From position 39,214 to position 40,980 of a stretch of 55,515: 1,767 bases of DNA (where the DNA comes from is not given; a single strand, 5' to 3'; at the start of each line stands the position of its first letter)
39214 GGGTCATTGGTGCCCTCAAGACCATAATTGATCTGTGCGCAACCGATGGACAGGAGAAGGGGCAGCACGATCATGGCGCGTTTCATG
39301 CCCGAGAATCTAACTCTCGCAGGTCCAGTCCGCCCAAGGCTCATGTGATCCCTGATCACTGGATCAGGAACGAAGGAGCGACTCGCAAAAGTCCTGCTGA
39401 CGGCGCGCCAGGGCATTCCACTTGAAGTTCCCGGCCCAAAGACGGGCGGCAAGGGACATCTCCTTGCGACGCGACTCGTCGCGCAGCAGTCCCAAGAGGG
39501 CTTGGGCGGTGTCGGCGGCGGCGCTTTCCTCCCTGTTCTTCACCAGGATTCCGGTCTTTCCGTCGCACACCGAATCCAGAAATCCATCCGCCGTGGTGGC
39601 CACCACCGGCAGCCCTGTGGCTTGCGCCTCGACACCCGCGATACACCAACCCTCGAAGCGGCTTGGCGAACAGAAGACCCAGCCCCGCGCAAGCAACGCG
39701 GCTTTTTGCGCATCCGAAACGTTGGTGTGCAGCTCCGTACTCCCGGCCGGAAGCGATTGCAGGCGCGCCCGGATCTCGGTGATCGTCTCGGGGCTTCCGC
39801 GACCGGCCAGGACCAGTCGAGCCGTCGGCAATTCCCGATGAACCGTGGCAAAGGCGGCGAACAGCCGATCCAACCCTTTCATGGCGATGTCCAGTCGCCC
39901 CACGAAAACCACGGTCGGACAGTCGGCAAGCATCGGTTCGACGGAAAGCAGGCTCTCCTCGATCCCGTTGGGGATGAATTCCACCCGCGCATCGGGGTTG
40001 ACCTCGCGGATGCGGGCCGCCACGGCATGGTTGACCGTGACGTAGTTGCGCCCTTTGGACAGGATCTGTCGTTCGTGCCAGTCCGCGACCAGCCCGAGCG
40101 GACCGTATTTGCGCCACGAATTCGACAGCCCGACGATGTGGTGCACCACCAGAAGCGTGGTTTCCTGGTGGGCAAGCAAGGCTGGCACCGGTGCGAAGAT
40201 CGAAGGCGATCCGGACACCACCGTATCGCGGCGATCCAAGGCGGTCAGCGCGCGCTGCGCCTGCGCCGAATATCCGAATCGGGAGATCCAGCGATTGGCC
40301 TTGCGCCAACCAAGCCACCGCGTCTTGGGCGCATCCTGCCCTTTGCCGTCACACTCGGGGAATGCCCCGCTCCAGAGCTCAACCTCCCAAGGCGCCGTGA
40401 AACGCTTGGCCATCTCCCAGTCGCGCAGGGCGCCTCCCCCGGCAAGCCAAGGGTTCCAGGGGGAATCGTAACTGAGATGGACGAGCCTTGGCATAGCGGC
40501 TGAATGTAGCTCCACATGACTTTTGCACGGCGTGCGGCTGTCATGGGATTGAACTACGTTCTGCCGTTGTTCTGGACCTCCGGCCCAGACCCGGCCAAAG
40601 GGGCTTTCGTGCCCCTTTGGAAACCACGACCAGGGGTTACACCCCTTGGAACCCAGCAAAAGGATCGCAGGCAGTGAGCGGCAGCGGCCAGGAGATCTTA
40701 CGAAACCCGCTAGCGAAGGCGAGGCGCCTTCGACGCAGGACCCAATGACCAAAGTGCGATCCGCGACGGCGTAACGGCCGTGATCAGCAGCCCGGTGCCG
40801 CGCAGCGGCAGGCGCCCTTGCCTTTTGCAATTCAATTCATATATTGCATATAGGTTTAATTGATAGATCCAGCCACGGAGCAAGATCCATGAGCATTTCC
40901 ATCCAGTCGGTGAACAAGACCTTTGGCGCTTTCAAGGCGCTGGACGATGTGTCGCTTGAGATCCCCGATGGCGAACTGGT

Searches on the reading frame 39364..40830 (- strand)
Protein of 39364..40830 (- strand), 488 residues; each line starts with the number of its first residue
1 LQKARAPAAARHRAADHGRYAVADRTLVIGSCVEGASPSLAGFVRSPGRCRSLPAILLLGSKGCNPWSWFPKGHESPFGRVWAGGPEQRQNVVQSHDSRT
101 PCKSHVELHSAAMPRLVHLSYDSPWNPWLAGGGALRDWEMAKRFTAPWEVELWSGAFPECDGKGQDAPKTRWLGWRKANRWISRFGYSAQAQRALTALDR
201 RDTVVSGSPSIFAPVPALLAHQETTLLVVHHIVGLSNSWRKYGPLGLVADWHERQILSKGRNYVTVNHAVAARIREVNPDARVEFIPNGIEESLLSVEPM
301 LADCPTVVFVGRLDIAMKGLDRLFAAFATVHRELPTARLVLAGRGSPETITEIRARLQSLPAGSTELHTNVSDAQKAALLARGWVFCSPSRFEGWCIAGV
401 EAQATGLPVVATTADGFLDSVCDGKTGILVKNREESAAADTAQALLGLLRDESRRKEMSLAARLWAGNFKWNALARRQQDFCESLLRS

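Call 53: search_protein_families(library=pfam, proteins=[window:39364-40830:-], max_evalue=0.001)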
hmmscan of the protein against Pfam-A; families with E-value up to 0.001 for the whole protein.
window:39364-40830:- (488 aa): 5 families
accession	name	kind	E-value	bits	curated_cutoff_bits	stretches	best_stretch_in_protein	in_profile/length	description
PF13692.12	Glyco_trans_1_4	-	4.8e-26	92.2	27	1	305-446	2-140/142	Glycosyl transferases group 1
PF00534.26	Glycos_transf_1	-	1.8e-25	89.9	26.4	1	305-464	16-171/172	Glycosyl transferases group 1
PF20706.3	GT4-conflict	-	4.9e-13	49.3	26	1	249-476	136-383/385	Family 4 Glycosyltransferase in conflict systems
PF13579.12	Glyco_trans_4_4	-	4.8e-08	33.9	29.7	1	138-289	8-158/158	Glycosyl transferase 4-like domain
PF13439.12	Glyco_transf_4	-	4.7e-06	27.2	28.5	1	139-292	10-168/170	Glycosyltransferase Family 4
